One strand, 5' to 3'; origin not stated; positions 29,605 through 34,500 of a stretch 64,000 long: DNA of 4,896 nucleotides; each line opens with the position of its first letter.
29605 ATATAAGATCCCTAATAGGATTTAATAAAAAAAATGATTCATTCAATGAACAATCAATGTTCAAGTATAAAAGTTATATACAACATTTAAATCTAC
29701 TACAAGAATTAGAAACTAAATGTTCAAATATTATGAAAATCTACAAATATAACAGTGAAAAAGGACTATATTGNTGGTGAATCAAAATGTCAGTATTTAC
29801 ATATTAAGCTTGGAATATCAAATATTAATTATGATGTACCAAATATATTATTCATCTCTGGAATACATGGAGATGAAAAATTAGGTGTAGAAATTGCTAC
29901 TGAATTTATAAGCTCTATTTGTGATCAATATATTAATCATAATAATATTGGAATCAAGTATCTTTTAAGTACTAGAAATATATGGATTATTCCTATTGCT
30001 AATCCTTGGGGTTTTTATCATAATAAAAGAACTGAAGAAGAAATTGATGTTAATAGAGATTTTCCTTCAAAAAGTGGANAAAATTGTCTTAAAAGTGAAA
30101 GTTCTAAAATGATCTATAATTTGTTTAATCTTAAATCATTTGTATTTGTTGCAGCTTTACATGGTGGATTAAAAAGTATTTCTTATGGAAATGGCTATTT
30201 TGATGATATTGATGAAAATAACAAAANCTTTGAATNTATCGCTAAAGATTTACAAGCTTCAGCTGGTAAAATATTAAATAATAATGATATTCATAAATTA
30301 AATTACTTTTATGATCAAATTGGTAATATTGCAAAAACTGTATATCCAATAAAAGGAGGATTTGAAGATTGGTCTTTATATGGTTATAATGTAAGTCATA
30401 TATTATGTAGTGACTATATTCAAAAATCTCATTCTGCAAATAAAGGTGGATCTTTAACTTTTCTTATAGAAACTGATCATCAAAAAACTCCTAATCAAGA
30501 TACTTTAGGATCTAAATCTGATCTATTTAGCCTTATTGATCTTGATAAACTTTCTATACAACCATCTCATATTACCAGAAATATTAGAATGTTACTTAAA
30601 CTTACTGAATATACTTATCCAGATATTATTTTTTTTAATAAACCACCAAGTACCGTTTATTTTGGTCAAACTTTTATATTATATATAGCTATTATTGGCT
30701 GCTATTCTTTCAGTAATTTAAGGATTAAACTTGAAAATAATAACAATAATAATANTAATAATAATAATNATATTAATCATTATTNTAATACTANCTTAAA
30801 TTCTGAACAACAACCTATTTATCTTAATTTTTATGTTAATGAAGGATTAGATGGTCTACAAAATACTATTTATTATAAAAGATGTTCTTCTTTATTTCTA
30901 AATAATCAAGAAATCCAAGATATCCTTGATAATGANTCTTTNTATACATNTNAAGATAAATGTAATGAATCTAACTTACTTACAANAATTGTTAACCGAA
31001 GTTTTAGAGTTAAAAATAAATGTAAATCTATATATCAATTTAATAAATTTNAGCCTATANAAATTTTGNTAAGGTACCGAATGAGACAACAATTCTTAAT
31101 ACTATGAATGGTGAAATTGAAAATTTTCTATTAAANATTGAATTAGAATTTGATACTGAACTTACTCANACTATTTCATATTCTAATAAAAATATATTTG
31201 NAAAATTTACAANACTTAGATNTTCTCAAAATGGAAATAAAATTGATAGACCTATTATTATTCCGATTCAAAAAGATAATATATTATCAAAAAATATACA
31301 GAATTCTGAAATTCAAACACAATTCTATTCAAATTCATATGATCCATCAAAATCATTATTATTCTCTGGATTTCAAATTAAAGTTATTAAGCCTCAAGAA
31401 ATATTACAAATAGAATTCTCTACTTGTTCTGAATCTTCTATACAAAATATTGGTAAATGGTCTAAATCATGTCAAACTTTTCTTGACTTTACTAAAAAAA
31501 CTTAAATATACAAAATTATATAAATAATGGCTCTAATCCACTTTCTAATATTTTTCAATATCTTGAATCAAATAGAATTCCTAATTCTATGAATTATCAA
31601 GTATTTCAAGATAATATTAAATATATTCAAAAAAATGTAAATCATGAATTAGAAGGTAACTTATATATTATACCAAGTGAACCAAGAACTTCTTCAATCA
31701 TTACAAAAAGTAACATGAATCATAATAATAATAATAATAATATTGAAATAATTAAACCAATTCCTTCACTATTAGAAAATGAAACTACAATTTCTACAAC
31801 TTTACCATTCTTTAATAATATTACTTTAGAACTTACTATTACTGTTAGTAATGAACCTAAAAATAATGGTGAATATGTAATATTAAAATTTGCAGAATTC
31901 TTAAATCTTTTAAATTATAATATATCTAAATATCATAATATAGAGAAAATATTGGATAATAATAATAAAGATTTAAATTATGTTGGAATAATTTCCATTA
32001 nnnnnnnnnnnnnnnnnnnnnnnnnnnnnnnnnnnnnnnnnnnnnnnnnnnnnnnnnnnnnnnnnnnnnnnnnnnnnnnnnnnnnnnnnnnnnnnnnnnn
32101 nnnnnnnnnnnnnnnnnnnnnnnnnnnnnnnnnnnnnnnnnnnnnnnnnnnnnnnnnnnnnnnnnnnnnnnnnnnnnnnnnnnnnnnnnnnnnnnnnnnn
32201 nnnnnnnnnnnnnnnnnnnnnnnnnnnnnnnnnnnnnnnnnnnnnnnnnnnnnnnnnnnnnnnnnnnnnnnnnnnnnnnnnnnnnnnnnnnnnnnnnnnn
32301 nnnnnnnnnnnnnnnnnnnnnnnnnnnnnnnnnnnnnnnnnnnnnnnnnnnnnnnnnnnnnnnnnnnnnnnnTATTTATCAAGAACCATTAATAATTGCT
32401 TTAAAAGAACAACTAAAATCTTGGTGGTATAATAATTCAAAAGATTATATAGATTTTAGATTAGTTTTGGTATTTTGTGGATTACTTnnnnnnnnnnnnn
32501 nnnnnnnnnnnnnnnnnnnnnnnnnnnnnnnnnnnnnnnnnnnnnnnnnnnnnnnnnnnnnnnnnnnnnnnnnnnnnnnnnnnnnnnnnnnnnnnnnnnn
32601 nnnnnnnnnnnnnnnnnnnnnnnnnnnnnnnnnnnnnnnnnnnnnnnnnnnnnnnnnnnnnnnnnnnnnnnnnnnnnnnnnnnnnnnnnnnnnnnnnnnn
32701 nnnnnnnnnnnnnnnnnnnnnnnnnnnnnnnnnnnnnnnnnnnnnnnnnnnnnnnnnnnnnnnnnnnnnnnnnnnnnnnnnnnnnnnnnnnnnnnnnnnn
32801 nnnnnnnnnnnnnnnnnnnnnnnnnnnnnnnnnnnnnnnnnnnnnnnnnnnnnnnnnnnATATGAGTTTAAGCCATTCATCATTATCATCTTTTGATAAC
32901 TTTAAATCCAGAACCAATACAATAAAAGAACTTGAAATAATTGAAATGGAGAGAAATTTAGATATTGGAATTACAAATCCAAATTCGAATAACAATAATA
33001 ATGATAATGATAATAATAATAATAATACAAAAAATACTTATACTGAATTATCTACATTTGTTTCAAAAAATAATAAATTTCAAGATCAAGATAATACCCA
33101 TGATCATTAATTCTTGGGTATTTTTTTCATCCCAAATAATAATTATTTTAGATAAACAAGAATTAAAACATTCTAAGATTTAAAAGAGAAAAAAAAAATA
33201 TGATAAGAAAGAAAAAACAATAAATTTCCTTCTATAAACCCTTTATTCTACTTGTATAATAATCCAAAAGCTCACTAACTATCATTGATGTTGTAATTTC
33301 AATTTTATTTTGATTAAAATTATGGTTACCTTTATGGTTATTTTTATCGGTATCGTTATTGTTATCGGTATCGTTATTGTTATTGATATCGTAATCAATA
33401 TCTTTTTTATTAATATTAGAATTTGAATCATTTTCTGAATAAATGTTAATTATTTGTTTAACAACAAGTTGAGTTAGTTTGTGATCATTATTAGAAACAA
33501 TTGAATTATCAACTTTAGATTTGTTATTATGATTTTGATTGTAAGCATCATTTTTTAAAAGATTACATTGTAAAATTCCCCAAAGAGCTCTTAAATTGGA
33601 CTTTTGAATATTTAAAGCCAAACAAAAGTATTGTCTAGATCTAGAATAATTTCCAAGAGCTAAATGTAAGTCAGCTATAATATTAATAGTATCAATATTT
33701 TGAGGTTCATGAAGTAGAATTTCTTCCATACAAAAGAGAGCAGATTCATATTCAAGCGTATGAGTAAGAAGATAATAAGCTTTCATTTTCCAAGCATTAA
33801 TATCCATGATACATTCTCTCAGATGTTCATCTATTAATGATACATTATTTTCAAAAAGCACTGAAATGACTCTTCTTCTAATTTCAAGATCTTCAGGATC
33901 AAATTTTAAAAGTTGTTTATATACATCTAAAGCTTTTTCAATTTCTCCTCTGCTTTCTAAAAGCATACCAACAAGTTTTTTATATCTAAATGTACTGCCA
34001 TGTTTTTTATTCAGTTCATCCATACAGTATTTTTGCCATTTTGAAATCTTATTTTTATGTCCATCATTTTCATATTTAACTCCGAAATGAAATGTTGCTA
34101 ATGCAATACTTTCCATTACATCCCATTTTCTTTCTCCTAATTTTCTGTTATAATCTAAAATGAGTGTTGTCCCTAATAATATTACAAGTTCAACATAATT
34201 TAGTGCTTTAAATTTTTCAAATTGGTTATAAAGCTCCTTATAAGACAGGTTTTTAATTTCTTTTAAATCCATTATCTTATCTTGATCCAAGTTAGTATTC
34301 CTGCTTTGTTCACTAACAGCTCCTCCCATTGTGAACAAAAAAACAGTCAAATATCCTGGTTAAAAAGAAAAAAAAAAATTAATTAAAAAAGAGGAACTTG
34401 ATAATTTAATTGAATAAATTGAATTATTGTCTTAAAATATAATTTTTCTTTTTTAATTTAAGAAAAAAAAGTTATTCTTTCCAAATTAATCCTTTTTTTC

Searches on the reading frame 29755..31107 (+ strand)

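Call 69: search_protein_families(library=pfam, proteins=[window:29755-31107:+], max_evalue=0.01)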
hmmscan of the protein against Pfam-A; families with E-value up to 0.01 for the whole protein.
window:29755-31107:+ (450 aa): 3 families
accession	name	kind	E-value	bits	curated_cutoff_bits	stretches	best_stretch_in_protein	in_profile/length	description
PF00246.29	Peptidase_M14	-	7.1e-18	65.7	21.6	1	27-213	45-253/286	Zinc carboxypeptidase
PF24827.1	AstE_AspA_cat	-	2.6e-09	37.3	25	1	28-193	2-162/192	Succinylglutamate desuccinylase/Aspartoacylase catalytic domain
PF10994.13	DUF2817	-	0.0031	17.5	23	1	76-104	90-119/341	Protein of unknown function (DUF2817)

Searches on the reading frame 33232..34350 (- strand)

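Call 69: search_protein_families(library=pfam, proteins=[window:33232-34350:-], max_evalue=0.01)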
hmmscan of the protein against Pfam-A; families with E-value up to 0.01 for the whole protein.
window:33232-34350:- (372 aa): 13 families
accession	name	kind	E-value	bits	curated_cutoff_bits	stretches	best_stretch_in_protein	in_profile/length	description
PF13428.12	TPR_14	-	1.2e-07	32.2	23.5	1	126-160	6-40/44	Tetratricopeptide repeat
PF07719.23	TPR_2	-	1.6e-07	31.3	27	0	127-154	7-34/34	Tetratricopeptide repeat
PF13181.12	TPR_8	-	2.1e-06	27.9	25.7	0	223-251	5-33/34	Tetratricopeptide repeat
PF14559.12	TPR_19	-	2.9e-05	24.7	25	0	201-241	7-47/68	Tetratricopeptide repeat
PF13424.12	TPR_12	-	9.2e-05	23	30.1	0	113-151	37-75/77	Tetratricopeptide repeat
PF13414.12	TPR_11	-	0.00012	22.1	26.8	1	133-157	6-30/42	TPR repeat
PF25064.1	ARM_TT21_5th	-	0.00024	21.8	27.8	0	197-303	13-115/117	TT21 fifth ARM repeats domain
PF14853.12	Fis1_TPR_C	-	0.00028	21.5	25.3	0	232-255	14-37/53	Fis1 C-terminal tetratricopeptide repeat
PF00515.34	TPR_1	-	0.00066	19.8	27.8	0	128-154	8-34/34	Tetratricopeptide repeat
PF22890.2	TPR_EMC2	-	0.0011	19.5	27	1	125-217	22-118/145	EMC2 TPR-like repeat domain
PF13371.12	TPR_9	-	0.0018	18.7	35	0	133-159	7-33/73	Tetratricopeptide repeat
PF24575.1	TPR_Slam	-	0.007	17.2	35.2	0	128-169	54-95/104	Surface lipoprotein assembly modifier, N-terminal TPR repeats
PF13176.12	TPR_7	-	0.0089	16.5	27.9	0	128-155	6-35/36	Tetratricopeptide repeat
